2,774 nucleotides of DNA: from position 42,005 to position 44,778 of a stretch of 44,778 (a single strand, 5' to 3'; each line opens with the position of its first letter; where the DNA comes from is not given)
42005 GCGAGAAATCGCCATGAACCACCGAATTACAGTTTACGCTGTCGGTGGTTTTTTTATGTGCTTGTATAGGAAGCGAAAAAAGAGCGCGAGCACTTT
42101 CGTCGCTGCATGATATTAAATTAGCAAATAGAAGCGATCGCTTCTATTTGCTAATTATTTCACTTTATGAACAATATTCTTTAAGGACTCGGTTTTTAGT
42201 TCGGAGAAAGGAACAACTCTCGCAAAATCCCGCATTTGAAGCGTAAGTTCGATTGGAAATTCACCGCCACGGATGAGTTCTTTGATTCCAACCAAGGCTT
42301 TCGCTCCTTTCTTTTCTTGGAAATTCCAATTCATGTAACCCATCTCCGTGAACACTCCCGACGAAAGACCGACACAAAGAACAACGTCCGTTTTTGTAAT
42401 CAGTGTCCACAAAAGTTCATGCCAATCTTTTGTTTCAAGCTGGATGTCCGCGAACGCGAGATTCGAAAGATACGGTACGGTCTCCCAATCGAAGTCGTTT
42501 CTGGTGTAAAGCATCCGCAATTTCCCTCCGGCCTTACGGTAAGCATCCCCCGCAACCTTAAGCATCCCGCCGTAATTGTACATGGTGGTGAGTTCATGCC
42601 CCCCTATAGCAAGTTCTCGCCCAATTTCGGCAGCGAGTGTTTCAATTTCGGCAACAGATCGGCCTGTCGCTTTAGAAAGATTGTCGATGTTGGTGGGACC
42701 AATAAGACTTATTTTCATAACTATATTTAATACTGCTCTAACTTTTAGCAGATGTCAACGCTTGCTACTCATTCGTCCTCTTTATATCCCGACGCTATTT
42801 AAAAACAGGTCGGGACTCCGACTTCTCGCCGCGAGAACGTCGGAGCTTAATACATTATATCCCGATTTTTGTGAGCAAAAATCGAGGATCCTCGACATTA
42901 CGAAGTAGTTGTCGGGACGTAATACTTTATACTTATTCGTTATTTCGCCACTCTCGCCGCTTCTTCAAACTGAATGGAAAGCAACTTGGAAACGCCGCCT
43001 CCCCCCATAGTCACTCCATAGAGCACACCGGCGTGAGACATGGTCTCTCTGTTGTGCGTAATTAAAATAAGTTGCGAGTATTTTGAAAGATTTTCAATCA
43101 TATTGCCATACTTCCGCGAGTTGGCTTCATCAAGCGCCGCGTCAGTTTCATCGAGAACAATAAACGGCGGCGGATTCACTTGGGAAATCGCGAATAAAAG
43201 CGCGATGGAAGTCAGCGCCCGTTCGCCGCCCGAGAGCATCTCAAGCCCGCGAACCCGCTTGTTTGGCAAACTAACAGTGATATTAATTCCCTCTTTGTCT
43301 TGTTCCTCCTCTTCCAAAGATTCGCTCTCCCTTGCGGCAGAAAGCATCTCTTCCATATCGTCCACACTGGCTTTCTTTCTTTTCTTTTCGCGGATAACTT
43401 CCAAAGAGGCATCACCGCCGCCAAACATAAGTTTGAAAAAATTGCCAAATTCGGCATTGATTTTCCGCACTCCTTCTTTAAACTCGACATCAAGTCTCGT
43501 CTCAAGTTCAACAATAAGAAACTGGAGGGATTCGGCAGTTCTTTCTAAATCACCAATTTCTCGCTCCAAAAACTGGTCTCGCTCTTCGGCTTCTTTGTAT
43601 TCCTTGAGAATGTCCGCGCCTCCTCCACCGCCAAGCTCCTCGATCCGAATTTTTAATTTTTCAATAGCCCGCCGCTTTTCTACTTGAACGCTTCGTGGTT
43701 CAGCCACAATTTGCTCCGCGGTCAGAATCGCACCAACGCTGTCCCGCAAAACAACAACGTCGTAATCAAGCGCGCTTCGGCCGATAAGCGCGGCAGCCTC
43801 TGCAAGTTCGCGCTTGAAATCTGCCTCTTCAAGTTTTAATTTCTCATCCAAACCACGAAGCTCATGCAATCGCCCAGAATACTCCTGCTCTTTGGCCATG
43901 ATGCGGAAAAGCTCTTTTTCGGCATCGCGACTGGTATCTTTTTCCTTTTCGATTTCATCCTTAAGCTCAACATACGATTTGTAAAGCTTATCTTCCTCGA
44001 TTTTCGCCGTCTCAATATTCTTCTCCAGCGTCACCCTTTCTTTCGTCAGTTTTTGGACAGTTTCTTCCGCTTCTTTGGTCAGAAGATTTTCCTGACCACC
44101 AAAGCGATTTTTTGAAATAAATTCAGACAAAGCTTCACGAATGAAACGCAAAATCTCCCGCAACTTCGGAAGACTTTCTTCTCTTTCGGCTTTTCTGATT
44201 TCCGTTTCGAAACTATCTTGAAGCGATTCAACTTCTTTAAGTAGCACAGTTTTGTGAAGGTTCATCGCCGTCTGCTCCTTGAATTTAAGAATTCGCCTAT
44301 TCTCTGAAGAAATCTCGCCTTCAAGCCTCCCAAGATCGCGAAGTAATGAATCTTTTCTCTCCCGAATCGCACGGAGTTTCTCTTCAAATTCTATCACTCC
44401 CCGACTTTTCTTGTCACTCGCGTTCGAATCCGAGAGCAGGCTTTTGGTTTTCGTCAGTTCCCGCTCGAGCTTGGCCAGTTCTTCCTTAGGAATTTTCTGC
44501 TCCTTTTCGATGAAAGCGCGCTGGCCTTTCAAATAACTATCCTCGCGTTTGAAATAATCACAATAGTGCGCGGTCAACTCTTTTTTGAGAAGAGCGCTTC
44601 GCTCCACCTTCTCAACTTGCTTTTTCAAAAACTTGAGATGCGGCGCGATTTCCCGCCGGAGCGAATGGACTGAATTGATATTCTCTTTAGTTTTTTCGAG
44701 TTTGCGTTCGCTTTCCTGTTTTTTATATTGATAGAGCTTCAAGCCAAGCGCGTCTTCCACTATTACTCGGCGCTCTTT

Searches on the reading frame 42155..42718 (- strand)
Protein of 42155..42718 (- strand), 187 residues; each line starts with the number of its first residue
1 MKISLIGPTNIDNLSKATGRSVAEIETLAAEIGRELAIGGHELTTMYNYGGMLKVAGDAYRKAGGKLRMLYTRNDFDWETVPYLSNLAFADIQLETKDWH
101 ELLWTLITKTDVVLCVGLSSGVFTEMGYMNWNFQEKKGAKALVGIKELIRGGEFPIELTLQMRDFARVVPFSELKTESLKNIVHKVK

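Call 8: search_protein_families(library=pfam, proteins=[window:42155-42718:-], max_evalue=0.01)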
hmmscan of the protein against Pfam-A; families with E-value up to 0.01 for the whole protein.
window:42155-42718:- (187 aa): 0 families

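Call 50: search_protein_families(library=pfam, proteins=[window:42155-42718:-], max_evalue=0.01)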
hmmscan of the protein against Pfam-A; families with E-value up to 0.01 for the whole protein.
window:42155-42718:- (187 aa): 0 families

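Call 85: search_solved_structures(query=window:42155-42715:-, max_evalue=1)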
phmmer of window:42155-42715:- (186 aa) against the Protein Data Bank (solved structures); distinct sequences matched with E-value up to 1: 2.
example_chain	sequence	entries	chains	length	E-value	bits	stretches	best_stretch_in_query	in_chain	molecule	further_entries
6z2i_A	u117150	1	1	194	0.0012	21.9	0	58-113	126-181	de novo designed TIM barrel DeNovoTIM6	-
7osv_A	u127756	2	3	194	0.0016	21.5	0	58-113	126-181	DeNovoTIM6-SB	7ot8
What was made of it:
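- On TIGR / CRISPR arrays: The 187-aa protein has no Pfam hit and no informative PDB sequence hit (calls 50, 85).
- The 187-aa neighbour has no informative PDB sequence match either (call 85).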

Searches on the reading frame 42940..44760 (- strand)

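Call 8: search_protein_families(library=pfam, proteins=[window:42940-44760:-], max_evalue=0.01)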
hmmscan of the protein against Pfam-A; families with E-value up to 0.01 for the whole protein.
window:42940-44760:- (606 aa): 1 family
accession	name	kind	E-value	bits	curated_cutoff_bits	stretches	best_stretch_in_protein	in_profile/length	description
PF02463.25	SMC_N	-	9.5e-27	94.3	40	1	219-591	135-219/220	RecF/RecN/SMC N terminal domain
